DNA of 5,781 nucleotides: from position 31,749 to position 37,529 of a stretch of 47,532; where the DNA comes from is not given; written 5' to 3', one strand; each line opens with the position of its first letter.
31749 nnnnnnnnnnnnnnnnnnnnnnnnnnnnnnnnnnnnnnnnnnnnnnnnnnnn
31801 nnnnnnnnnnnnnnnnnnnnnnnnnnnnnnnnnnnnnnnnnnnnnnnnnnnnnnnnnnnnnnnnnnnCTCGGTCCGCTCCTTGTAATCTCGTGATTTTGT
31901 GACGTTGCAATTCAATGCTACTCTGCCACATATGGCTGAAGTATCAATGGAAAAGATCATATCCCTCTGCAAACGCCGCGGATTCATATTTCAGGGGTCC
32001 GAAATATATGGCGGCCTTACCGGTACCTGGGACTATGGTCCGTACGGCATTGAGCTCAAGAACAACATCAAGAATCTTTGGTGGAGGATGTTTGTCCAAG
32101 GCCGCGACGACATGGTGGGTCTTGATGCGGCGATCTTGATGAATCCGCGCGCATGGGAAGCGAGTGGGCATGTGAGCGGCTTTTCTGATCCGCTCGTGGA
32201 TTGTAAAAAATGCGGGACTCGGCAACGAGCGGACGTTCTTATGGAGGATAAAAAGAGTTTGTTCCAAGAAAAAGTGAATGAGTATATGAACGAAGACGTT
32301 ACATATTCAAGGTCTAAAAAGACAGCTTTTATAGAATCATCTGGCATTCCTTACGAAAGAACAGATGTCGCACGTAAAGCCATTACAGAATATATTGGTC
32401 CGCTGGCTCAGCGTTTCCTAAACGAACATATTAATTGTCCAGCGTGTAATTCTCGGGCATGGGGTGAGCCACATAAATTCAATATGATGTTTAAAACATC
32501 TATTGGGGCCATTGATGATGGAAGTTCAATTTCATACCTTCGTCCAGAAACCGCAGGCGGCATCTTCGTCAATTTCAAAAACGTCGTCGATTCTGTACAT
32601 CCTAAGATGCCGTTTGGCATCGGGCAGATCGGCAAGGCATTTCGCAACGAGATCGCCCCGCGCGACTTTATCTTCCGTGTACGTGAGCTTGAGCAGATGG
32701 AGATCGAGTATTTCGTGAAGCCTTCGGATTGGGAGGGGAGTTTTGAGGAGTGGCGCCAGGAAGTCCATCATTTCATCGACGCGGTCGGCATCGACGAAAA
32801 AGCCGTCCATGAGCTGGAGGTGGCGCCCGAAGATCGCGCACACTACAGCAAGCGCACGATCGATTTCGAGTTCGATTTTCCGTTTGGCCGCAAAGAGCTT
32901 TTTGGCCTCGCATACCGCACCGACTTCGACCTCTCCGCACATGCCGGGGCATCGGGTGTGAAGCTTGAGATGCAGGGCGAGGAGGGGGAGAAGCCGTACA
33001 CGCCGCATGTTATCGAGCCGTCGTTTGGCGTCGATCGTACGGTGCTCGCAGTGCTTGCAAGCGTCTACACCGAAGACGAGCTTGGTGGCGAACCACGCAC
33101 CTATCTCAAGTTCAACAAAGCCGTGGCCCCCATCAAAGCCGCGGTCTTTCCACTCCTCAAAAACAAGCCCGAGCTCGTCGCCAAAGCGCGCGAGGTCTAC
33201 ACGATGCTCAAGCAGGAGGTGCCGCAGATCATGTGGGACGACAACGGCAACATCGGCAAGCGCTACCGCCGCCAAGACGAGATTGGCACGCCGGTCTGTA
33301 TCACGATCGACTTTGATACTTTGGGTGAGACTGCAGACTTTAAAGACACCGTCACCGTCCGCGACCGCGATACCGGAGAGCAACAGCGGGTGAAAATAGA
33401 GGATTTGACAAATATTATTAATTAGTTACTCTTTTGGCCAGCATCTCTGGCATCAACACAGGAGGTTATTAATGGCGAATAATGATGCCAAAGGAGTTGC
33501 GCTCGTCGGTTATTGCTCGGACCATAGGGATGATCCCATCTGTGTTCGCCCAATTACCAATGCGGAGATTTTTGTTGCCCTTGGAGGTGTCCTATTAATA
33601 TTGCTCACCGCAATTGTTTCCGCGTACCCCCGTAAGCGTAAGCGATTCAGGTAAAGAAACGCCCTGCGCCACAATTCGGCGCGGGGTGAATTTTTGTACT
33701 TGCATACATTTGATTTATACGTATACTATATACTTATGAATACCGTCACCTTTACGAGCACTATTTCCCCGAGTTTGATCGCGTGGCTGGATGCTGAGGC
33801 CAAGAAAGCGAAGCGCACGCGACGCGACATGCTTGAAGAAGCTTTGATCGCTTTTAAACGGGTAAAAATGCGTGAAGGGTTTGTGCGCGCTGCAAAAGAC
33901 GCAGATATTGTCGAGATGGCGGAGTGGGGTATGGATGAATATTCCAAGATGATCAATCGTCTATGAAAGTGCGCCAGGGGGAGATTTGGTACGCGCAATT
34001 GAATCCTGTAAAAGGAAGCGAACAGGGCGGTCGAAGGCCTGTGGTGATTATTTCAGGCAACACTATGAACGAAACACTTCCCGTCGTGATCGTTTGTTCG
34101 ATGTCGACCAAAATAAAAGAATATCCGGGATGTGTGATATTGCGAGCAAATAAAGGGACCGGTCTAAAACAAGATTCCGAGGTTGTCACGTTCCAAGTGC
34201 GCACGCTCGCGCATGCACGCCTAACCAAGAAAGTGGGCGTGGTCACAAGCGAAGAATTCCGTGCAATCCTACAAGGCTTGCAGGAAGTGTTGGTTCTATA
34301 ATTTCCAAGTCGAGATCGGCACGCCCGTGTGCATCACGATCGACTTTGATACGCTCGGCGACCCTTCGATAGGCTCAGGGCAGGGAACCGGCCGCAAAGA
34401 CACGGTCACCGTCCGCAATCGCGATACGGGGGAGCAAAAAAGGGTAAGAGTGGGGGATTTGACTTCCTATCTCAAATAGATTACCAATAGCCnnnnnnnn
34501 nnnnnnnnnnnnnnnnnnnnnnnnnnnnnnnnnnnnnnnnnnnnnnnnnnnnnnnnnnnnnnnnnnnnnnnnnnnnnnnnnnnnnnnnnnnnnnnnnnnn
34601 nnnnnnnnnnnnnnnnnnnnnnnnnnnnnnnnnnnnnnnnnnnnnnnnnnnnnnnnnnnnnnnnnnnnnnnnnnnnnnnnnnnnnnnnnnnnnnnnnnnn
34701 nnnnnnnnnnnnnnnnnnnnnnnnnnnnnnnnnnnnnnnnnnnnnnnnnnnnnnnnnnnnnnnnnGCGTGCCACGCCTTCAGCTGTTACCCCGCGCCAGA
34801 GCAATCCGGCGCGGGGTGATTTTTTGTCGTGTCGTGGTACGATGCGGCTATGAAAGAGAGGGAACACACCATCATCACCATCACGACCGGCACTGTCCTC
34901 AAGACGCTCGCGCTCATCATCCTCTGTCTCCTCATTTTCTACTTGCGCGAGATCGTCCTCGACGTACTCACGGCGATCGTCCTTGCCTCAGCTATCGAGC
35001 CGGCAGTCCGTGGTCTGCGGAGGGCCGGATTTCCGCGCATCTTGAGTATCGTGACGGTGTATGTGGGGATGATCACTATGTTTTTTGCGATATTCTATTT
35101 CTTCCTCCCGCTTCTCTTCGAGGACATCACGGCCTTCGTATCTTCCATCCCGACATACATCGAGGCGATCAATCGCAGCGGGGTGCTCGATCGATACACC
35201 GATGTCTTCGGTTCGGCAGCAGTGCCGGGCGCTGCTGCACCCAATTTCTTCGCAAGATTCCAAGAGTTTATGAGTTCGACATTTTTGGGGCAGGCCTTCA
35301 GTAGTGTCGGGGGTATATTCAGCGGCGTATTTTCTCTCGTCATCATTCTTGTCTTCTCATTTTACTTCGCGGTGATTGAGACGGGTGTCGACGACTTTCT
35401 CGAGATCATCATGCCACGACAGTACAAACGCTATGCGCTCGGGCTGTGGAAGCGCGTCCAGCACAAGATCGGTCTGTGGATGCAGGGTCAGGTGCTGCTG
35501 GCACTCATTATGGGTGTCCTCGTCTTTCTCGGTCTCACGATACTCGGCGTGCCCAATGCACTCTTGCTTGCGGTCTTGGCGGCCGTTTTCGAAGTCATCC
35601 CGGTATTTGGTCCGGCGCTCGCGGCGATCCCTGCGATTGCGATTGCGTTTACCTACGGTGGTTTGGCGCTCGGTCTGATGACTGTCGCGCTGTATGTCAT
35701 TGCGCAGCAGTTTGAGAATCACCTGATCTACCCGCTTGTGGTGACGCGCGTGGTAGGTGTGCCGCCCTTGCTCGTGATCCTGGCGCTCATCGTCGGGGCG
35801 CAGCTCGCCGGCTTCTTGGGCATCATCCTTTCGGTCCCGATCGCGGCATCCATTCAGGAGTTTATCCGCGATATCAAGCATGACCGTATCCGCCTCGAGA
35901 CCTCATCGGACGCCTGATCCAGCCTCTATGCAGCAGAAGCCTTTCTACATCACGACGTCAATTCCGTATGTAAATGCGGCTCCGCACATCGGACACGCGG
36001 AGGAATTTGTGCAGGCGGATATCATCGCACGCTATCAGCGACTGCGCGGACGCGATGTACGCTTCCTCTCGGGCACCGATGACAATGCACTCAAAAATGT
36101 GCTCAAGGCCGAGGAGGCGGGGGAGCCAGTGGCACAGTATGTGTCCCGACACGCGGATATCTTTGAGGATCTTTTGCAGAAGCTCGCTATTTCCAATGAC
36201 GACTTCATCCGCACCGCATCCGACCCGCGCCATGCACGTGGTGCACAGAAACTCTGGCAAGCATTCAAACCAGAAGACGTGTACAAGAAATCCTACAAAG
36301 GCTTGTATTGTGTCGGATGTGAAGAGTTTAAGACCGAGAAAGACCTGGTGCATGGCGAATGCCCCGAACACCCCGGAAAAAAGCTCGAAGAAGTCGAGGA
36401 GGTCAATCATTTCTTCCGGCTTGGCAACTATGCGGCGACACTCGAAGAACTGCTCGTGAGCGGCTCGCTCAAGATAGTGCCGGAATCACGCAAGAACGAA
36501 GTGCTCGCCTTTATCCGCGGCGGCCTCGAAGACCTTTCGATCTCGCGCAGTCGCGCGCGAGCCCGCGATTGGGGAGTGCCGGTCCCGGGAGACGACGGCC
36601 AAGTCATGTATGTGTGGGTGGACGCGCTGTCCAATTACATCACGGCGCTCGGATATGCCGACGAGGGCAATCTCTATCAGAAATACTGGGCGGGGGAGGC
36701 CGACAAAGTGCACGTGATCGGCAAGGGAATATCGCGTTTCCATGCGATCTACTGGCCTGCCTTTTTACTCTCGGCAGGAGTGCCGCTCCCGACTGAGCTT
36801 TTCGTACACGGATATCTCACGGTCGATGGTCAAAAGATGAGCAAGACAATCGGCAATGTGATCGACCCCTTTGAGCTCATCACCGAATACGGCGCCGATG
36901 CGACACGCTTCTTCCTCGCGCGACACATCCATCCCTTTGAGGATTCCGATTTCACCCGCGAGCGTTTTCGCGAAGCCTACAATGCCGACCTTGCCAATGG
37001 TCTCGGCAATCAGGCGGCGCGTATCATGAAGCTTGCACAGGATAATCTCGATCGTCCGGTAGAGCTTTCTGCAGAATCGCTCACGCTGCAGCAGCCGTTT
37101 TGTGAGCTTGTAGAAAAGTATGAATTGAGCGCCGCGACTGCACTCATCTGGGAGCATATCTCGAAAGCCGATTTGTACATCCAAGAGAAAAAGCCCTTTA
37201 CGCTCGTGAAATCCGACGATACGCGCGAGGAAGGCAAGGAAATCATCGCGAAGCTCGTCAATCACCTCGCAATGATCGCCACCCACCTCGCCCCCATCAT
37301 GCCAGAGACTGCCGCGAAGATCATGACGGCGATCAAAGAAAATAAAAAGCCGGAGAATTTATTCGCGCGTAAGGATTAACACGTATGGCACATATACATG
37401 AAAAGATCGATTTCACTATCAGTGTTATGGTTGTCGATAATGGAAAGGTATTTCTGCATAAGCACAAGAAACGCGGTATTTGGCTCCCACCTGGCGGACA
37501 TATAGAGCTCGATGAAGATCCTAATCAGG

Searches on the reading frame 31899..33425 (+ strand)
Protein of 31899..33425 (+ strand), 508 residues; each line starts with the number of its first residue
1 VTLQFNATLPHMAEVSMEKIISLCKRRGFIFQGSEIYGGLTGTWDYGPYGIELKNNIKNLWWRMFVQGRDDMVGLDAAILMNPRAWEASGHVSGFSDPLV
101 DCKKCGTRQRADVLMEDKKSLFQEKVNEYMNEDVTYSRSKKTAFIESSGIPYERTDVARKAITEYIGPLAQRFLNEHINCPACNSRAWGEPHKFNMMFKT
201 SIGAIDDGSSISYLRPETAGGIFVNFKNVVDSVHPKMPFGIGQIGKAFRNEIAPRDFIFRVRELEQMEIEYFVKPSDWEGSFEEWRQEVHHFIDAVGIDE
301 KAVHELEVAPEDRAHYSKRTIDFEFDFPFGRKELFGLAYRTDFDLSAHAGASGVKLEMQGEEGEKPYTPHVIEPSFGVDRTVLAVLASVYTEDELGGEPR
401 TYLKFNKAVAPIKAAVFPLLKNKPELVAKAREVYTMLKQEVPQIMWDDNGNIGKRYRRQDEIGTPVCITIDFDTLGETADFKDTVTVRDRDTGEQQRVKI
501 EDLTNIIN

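Call 25: search_protein_families(library=pfam, proteins=[window:31899-33425:+], max_evalue=0.001)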
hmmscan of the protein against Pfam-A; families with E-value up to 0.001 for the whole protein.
window:31899-33425:+ (508 aa): 2 families
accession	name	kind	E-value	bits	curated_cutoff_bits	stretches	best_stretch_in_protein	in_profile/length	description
PF03129.25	HGTP_anticodon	-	1.7e-18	67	21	1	413-507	1-91/94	Anticodon binding domain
PF00587.30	tRNA-synt_2b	-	6.4e-12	46.3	29.3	1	207-387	6-177/179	tRNA synthetase class II core domain (G, H, P, S and T)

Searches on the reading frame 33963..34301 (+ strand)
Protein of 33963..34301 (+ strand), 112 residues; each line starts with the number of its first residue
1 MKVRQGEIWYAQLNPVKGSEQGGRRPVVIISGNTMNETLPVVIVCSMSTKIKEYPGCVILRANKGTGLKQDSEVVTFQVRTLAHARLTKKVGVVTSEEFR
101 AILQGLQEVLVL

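Call 94: search_protein_families(library=pfam, proteins=[window:33963-34301:+], max_evalue=0.01)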
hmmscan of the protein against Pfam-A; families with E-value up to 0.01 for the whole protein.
window:33963-34301:+ (112 aa): 1 family
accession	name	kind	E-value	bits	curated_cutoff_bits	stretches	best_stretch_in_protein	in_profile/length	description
PF02452.23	PemK_toxin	-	1.7e-29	102.7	23.1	1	4-110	1-109/109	PemK-like, MazF-like toxin of type II toxin-antitoxin system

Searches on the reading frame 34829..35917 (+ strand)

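Call 25: search_protein_families(library=pfam, proteins=[window:34829-35917:+], max_evalue=0.001)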
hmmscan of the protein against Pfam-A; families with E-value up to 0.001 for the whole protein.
window:34829-35917:+ (362 aa): 1 family
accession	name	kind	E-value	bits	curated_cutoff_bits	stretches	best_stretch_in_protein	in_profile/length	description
PF01594.21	AI-2E_transport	-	7.7e-57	193.4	34.3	1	27-349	8-326/327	AI-2E family transporter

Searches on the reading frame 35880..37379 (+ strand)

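Call 25: search_protein_families(library=pfam, proteins=[window:35880-37379:+], max_evalue=0.001)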
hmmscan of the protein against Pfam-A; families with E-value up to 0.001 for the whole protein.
window:35880-37379:+ (499 aa): 5 families
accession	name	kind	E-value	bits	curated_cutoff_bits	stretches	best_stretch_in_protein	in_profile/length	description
PF09334.17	tRNA-synt_1g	-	5.7e-98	328.7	20.1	2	171-382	177-390/391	tRNA synthetases class I (M)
PF00133.28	tRNA-synt_1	-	4.7e-22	78.8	22.7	2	305-347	360-403/414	tRNA synthetases class I (I, L, M and V)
PF01406.26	tRNA-synt_1e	-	4.7e-15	56.2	27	2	29-113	17-101/301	tRNA synthetases class I (C) catalytic domain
PF19303.5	Anticodon_3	-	0.00014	22.2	23.5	1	418-489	36-105/152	Anticodon binding domain of methionyl tRNA ligase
PF01921.24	tRNA-synt_1f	-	0.00042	19.8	27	0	34-74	35-76/360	tRNA synthetases class I (K)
